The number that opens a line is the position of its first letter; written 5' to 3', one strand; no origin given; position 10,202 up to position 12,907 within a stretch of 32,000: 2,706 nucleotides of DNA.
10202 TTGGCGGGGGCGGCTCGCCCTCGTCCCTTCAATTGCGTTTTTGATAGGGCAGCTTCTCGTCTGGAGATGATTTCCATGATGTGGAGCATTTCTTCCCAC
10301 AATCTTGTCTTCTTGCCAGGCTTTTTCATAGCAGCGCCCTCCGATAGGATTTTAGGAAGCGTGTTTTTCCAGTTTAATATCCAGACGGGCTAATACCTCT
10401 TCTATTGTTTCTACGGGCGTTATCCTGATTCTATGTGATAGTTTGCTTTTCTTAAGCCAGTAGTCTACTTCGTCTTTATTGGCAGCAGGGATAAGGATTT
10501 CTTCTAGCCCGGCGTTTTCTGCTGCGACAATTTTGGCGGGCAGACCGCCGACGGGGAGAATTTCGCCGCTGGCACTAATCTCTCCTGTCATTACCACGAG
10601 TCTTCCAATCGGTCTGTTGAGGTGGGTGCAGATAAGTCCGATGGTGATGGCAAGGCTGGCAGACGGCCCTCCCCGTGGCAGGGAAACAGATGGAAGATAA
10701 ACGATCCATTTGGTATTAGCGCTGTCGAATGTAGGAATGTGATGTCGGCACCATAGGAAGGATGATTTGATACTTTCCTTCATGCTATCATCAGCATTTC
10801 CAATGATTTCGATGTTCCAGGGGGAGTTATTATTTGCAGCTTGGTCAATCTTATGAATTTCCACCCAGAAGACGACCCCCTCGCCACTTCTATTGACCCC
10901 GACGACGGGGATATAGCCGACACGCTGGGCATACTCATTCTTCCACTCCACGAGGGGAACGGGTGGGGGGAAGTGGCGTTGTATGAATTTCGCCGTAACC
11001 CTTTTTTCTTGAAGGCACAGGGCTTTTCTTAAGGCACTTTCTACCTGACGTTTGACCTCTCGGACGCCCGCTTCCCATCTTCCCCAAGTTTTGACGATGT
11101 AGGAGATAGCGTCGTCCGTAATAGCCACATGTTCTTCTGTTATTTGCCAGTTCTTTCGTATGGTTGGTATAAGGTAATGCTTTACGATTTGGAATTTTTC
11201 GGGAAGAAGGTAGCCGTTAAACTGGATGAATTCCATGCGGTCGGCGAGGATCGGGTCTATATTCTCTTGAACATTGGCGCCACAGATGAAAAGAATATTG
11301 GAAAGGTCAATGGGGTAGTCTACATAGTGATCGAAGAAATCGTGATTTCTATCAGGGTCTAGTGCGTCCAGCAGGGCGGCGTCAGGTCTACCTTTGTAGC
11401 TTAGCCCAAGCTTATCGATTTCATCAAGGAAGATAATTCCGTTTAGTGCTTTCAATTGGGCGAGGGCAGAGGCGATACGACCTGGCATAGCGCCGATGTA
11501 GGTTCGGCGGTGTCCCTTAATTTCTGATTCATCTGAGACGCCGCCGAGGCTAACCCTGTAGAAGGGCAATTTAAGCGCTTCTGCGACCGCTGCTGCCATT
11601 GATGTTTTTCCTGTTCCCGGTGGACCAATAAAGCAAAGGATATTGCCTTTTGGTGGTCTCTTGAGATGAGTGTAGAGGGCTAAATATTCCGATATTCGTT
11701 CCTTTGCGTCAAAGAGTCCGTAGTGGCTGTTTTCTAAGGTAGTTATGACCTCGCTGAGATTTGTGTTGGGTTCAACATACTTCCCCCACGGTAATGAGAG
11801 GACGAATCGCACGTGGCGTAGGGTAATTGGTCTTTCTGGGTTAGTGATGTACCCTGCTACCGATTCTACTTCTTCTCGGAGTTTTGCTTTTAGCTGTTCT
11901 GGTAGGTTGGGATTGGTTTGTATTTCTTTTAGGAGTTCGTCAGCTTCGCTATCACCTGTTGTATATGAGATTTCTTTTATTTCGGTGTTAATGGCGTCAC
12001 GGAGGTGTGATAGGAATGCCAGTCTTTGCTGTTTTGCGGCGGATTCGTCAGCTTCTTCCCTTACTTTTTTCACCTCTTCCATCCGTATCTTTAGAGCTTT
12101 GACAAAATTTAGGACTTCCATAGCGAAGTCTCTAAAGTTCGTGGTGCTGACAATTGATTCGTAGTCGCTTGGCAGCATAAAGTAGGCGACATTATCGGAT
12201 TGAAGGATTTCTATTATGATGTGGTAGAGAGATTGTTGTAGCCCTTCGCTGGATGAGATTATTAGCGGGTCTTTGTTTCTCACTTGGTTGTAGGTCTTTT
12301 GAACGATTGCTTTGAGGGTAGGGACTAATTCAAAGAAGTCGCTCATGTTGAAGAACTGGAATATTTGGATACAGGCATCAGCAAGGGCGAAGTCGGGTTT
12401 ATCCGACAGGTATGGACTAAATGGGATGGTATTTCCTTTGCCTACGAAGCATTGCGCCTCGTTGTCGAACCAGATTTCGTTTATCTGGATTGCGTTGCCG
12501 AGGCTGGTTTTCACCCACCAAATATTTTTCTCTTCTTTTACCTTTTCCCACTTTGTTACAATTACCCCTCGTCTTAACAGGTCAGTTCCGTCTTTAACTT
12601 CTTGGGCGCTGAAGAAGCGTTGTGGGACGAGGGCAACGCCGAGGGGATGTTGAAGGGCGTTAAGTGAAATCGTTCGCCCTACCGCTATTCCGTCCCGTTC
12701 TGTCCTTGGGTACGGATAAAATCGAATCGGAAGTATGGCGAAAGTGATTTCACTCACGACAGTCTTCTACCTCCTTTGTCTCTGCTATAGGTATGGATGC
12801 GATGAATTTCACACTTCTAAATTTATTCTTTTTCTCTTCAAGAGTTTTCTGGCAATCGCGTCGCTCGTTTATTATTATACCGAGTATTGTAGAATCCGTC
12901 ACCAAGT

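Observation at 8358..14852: Virus-borne Zn-ribbon / vWA / LonA / trypsin-like protease / membrane-protein cassette: a vWA-AAA+ module with Lon in place of MoxR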

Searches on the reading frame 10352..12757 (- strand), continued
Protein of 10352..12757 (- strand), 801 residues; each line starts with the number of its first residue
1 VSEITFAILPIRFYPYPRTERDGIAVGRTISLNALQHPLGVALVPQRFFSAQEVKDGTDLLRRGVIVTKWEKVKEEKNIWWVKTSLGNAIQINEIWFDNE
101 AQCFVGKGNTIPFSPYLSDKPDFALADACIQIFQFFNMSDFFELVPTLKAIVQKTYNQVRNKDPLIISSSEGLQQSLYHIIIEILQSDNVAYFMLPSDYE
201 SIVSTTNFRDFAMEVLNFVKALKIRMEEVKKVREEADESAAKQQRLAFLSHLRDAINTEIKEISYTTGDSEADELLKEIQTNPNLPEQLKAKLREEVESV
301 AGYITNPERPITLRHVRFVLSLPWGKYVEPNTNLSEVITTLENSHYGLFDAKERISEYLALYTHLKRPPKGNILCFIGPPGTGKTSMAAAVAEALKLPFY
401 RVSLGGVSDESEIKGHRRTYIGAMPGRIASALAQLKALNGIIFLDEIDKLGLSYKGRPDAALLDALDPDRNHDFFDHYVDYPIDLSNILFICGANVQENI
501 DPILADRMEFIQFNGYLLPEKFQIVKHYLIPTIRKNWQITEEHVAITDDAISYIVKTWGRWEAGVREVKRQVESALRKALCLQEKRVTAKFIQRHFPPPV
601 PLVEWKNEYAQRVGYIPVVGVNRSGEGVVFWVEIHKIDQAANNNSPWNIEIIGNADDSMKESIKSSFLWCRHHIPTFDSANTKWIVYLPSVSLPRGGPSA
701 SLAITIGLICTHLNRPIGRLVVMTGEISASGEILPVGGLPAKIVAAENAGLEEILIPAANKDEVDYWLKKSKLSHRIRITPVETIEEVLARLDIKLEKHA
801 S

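Call 37: search_solved_structures(query=window:10352-12757:-, max_evalue=1e-20, show_alignments=1)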
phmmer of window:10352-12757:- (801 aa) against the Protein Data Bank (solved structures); distinct sequences matched with E-value up to 1e-20: 32.
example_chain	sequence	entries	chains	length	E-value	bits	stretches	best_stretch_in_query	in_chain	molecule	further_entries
8oka_A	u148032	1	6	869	2.6e-104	353.1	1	143-763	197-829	Lon protease homolog, mitochondrial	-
7ngf_A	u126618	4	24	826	4.4e-104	352.4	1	143-763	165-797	Lon protease homolog, mitochondrial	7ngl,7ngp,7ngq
7nfy_A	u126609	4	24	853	4.6e-104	352.3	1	143-763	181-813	Lon protease homolog, mitochondrial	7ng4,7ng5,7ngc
31ep_A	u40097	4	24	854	4.7e-104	352.3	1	143-763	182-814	Lon protease homolog, mitochondrial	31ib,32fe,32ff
9cc0_A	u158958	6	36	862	4.8e-104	352.3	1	143-763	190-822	Lon protease homolog, mitochondrial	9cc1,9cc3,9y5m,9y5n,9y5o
8om7_A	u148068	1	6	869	4.9e-104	352.2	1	143-763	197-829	Lon protease homolog, mitochondrial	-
8ovf_A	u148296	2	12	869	4.9e-104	352.2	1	143-763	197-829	Lon protease homolog, mitochondrial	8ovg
7p09_A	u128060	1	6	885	5.4e-104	352.1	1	143-763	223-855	Lon protease homolog, mitochondrial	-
7oxo_A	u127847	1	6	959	6.7e-104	351.8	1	143-763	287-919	Lon protease homolog, mitochondrial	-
8ojl_A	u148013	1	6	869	7e-104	351.7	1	143-763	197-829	Lon protease homolog, mitochondrial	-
22ib_A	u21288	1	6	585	3.1e-103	349.6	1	243-763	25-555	Lon protease homolog, mitochondrial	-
7p0m_A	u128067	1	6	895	3.6e-103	349.4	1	143-763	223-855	Lon protease homolog, mitochondrial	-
7krz_A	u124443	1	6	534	2.1e-102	346.8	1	294-763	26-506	Lon protease homolog, mitochondrial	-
7ksm_A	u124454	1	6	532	2.2e-102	346.8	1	294-763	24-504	Lon protease homolog, mitochondrial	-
7ksl_C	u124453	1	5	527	2.6e-102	346.5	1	301-763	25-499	Lon protease homolog, mitochondrial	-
7p6u_A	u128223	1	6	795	3e-88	300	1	200-789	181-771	Lon protease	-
7fd4_B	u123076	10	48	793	3.2e-87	296.6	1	185-791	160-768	Lon protease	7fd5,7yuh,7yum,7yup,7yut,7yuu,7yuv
7ypj_A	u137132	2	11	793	8.3e-87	295.3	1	185-791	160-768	Lon protease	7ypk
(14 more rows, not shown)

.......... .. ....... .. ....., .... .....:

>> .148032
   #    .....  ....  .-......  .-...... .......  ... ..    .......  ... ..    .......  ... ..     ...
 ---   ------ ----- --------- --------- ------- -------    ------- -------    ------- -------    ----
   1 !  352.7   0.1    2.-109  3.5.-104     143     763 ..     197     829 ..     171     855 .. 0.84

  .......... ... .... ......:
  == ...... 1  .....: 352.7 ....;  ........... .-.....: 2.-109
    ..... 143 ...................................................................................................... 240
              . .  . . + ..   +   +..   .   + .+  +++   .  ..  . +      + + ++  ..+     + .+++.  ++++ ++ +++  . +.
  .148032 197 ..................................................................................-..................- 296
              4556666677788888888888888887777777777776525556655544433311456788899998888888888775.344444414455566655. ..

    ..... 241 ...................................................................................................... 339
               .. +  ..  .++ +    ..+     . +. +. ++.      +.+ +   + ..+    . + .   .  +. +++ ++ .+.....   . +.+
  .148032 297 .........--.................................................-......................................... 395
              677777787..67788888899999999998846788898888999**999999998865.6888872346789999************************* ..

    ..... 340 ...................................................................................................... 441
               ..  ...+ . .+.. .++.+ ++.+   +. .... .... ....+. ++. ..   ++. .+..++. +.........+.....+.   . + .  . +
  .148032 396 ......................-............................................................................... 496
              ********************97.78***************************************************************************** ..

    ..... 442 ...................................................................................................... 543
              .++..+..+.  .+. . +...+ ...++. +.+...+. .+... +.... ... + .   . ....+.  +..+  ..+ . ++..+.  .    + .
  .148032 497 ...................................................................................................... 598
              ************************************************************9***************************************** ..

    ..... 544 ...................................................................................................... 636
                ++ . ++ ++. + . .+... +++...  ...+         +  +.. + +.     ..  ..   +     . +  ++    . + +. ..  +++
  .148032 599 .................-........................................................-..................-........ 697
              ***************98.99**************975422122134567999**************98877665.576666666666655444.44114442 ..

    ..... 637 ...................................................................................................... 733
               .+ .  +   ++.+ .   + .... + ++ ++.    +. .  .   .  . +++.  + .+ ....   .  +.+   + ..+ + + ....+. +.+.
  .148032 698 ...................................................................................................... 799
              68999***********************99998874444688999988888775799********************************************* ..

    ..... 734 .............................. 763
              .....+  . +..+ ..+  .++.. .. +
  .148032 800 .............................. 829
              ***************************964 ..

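Call 74: search_protein_families(library=padloc, proteins=[window:10352-12757:-, L007:12471-13652:+], max_evalue=0.01)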
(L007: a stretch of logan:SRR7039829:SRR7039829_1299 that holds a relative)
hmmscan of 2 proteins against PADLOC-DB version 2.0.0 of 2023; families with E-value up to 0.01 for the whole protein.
window:10352-12757:- (801 aa): 15 families
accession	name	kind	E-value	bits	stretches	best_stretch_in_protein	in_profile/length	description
PDLC03838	DolB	-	2.2e-12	44.9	1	331-582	127-369/375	-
PDLC04232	IetA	-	5.3e-11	40.5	1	369-451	115-187/330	-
PDLC01981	CARF_m2--CARF_LON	-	5.2e-08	30.7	1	699-795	128-225/408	-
PDLC04231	IetA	-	2.1e-06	25.8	1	372-451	119-188/262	-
PDLC02196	IetA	-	8.7e-06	23.4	1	373-404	124-155/374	-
PDLC02506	BrxL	-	2.1e-05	21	1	618-764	505-650/680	BrxL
PDLC04606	PDC-M37B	-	0.00015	19.1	1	331-449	132-255/390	-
PDLC02195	IetA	-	0.00016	19.1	1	374-406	140-172/395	-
PDLC01159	CARF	-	0.00068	16.7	1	697-770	133-203/456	"CARF, 2 TMs, fused to lon-like S16 protease"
PDLC01050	CRISPR-Lon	-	0.00074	16.5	1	697-770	135-205/458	Lon protease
PDLC02009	SAVED4--SAVED_LON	-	0.00078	16.5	1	697-774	140-214/470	-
PDLC03924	MkoC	-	0.00087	15.5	1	363-387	258-282/1136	-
PDLC00915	TRIP13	-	0.0016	15.9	1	373-450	65-145/302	TRIP13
PDLC04140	mad8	-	0.0041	14.7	0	369-398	25-54/314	mads_8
PDLC01993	RtcR--CARF_AAA_HTH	-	0.0072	12.8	0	376-467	209-303/523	-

L007:12471-13652:+ (393 aa): 3 families
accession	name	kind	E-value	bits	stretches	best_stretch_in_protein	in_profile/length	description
PDLC00944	Cas4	-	6e-06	24.6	1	99-217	62-162/177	Cas4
PDLC01250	Cas4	-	1.5e-05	23.4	1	100-215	61-151/168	"CAS-I,CAS-II,CAS-III,CAS-IV,CAS-V,CAS-VI; acquisition_associated"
PDLC00943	Cas4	-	0.00017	19.6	1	98-210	62-156/180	CRISPR-associated protein Cas4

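Call 85: search_protein_families(library=ncbifam, proteins=[window:10352-12757:-], max_evalue=0.01)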
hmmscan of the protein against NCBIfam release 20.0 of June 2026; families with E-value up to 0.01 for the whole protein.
window:10352-12757:- (801 aa): 35 families (the best 25 are shown)
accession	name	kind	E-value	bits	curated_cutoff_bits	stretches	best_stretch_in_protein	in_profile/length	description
TIGR00763.1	lon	equivalog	4.9e-133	445.3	608.05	1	197-791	181-793/795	endopeptidase La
NF008053.0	PRK10787.1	equivalog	1.2e-85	288.2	891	1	226-790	206-768/784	endopeptidase La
TIGR00764.1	lon_rel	equivalog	2.8e-21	75.8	516.6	1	584-791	395-591/608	ATP-dependent protease LonB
TIGR02902.1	spore_lonB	equivalog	3.2e-18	65.7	723.3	1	691-790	435-528/531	ATP-dependent protease LonB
TIGR02903.1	spore_lon_C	equivalog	6.3e-16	58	678.8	1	696-789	524-611/615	Lon family ATP-dependent protease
NF003745.1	PRK05342.1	equivalog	6.9e-09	35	359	1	370-451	109-187/418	ATP-dependent Clp protease ATP-binding subunit ClpX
TIGR01241.2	FtsH_fam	equivalog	7.7e-08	31.6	600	1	368-451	194-267/598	ATP-dependent zinc metalloprotease FtsH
TIGR00368.1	TIGR00368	hypoth_equivalog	8.4e-08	31.2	362.4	1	648-765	26-143/499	YifB family Mg chelatase-like AAA ATPase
TIGR03922.1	T7SS_EccA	equivalog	9.8e-08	31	466.65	1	370-461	311-398/557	type VII secretion AAA-ATPase EccA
NF003229.0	PRK04195.1-5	equivalog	1.9e-07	30.1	280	1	350-450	24-115/413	replication factor C large subunit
TIGR00416.1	sms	equivalog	2.6e-07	29.7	403.05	1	698-764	371-437/454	DNA repair protein RadA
NF008004.0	PRK10733.1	equivalog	3.4e-07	28.6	1008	1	369-452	185-258/644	ATP-dependent zinc metalloprotease FtsH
TIGR00382.1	clpX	equivalog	4.6e-07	29.2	370.75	1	370-450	117-194/414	ATP-dependent protease ATP-binding subunit ClpX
TIGR02653.1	Lon_rel_chp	hypoth_equivalog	1.1e-06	27.4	628.25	1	612-764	494-645/675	protease Lon-related BREX system protein BrxL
TIGR01242.2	TIGR01242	subfamily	2.9e-06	26.5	500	1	367-451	146-220/362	proteasome-activating nucleotidase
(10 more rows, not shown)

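Call 90: predict_structure(alignment_id=A4)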
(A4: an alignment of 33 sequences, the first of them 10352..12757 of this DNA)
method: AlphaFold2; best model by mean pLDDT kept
length: 801 residues; sequences in the alignment: 33
mean_pLDDT: 84.2   pTM: 0.56
mean pLDDT of the five models: 84.2, 83.1, 81.9, 81.0, 80.2
residues with pLDDT >= 90: 336; 70-90: 358; 50-70: 87; < 50: 20
segments of 3 or more residues with pLDDT < 50: 263-265, 410-415, 640-642
pLDDT, mean of each block of 10 residues (from residue 1): 88 93 91 91 94 90 95 92 95 94 95 91 93 89 83 90 91 93 90 93 95 96 89 83 73 57 56 86 86 85 69 85 88 91 82 91 89 87 88 94 68 49 70 89 87 58 77 75 87 85 86 81 89 91 92 86 80 93 92 81 67 88 75 82 65 79 90 80 81 59 93 90 90 87 83 92 81 75 93 79 38
secondary structure, 60 per line:
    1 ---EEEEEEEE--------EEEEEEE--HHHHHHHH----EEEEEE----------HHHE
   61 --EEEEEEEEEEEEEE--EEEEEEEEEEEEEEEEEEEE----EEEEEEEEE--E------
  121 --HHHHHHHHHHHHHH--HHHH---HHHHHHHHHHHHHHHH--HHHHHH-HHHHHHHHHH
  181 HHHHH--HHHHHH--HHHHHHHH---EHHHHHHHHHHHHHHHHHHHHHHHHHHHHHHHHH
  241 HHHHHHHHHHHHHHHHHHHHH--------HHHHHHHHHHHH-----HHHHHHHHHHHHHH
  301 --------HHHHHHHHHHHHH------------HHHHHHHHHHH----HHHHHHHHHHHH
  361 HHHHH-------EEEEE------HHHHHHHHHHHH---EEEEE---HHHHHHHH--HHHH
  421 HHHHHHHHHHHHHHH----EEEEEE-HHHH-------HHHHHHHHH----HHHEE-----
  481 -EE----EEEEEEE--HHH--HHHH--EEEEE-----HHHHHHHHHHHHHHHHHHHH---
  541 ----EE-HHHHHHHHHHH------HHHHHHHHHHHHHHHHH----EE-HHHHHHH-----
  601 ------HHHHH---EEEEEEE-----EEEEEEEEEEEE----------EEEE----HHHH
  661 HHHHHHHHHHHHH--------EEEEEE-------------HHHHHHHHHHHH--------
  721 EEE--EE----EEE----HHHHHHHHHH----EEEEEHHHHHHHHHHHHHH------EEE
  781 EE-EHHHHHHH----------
elements in order (helices of 4 or more, strands of 3 or more residues): E4-11 E20-26 H29-36 E41-46 E63-76 E79-98 E103-111 H123-136 H139-142 H146-161 H164-169 H171-185 H188-193 H196-203 H208-261 H270-281 H287-300 H309-321 H334-344 H349-365 E373-377 H384-395 E399-403 H407-414 H417-435 E440-445 H447-450 H458-466 E488-494 H502-505 E508-512 H518-537 H548-558 H565-581 H589-595 H607-611 E615-621 E627-638 E649-652 H657-673 E682-687 H701-712 E721-723 E732-734 H739-748 E753-757 H758-771 E778-782 H785-791
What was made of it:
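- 10352..12757 (-): Complete LonA-type AAA+ protease, 801 aa, with a diverged N-domain (1-~260).
- Walker A: 378-385 (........)
- Pore-loop motif: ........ from residue 419
- Walker B: 441-449 (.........)
- Catalytic Ser699
- Catalytic Lys742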

The GTG start overlaps the vWA stop (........), and the gene has its own AAGGAGG 12 nt upstream. AlphaFold2 pLDDT 84 (call 90).
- On LonA (MEROPS S16, A-type Lon): AlphaFold2 gives pLDDT of about 90 for residues 1-240, with strands at 4-111, helices at 123-203 and a long helix at 208-261 (call 90).

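Call 92: fold_search(model_id=the predicted structure, library=pdb)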
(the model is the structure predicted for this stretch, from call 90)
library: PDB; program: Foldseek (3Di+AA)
matches with E <= 10: 1774; with E <= 0.001: 1399
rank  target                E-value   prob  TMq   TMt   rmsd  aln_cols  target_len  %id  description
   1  7p6u_C                3.4e-47  1.00  0.50  0.51  42.6       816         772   28  Lon protease from Thermus Thermophilus (released 2021-10-27)
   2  7p6u_A                6.8e-46  1.00  0.45  0.46  42.1       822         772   28  Lon protease from Thermus Thermophilus (released 2021-10-27)
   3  8ovg_A                1.1e-43  1.00  0.54  0.56  25.2       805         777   27  Human Mitochondrial Lon Y186E Mutant ADP Bound (released 2024-05-08)
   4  8ojl_A                1.5e-43  1.00  0.55  0.57  25.0       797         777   27  Human Mitochondrial Lon Y394E Mutant ADP Bound (released 2024-04-03)
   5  8ovf_A                1.8e-43  1.00  0.54  0.56  25.9       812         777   26  Human Mitochondrial Lon Y186F Mutant ADP Bound (released 2024-05-08)
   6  8oka_A                3.0e-43  1.00  0.55  0.56  26.5       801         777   26  Human Mitochondrial Lon Y394F Mutant ADP Bound (released 2024-04-10)
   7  7fd4_A                8.7e-43  1.00  0.43  0.44  36.3       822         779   26  A complete three-dimensional structure of the Lon protease translocating a protein substrate (conformation 1) (released 2021-11-03)
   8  7ypk_A                1.2e-42  1.00  0.51  0.52  30.4       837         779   26  Close-ring hexamer of the substrate-bound Lon protease with an S678A mutation (released 2023-10-25)
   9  7yph_A                1.5e-42  1.00  0.55  0.57  34.9       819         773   27  Open-spiral pentamer of the substrate-free Lon protease with a Y224S mutation (released 2023-10-25)
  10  7ypj_A                5.5e-42  1.00  0.57  0.58  35.3       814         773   27  Spiral pentamer of the substrate-free Lon protease with a S678A mutation (released 2023-10-25)
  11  8om7_A                7.2e-42  1.00  0.55  0.57  32.7       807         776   27  Human Mitochondrial Lon Y186E Mutant ADP Bound (released 2024-04-10)
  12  7yup_A                7.5e-42  1.00  0.55  0.57  36.0       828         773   27  MtaLon-Apo for the spiral oligomers of pentamer (released 2023-10-25)
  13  7nfy_A                8.8e-42  1.00  0.41  0.42  28.7       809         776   27  P1a-state of wild type human mitochondrial LONP1 protease with bound substrate protein and ATPgS (released 2021-02-24)
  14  7ypk_B                3.1e-41  1.00  0.53  0.55  30.6       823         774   26  Close-ring hexamer of the substrate-bound Lon protease with an S678A mutation (released 2023-10-25)
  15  7ypk_C                3.1e-41  1.00  0.49  0.50  31.3       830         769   26  Close-ring hexamer of the substrate-bound Lon protease with an S678A mutation (released 2023-10-25)
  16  7ypk_D                3.0e-40  1.00  0.47  0.48  22.9       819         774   26  Close-ring hexamer of the substrate-bound Lon protease with an S678A mutation (released 2023-10-25)
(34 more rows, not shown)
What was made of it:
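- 10352..12757 (-): Foldseek aligns full-length LonA over about 800 columns, E 1e-47 (call 92).
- On LonA (MEROPS S16, A-type Lon): Foldseek aligns about 800 columns to full-length LonA structures 7p6u, 7fd4 and 7ypk (call 92).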

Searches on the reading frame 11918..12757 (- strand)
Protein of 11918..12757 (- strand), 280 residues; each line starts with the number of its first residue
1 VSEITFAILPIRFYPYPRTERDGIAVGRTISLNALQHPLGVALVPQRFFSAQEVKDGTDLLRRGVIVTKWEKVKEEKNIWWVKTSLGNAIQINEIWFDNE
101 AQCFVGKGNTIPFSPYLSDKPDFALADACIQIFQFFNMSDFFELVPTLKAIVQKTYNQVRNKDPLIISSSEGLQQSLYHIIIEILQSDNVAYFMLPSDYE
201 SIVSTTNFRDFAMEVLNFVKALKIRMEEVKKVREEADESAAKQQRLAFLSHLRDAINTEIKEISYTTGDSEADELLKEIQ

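Call 59: find_homologous_proteins(query=A3, max_evalue=0.001)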
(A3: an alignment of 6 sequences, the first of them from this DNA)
Query A3 (6 sequences): 3021 candidates shared short words with the query, none scored E <= 0.001.
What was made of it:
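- Tried and rejected: That search was wasted (call 59).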

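Call 76: search_protein_representatives(protein=window:11918-12757:-)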
Query: 280 residues. Proteins with E-value up to 0.001 (for the whole library): 5; up to 1e-10: 3; up to 1e-30: 2. The best 5 are listed.
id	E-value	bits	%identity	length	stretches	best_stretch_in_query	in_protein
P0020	1.2e-76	274.1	46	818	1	1-279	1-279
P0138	4.9e-52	193.4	48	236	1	1-169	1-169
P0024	2.8e-12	63.0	26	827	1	6-279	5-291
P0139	4.8e-04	36.1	31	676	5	183-221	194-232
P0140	9.7e-04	35.1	27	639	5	165-225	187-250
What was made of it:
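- The Lon N-region has only 3 real relatives among 1.84 billion representative proteins (call 76).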
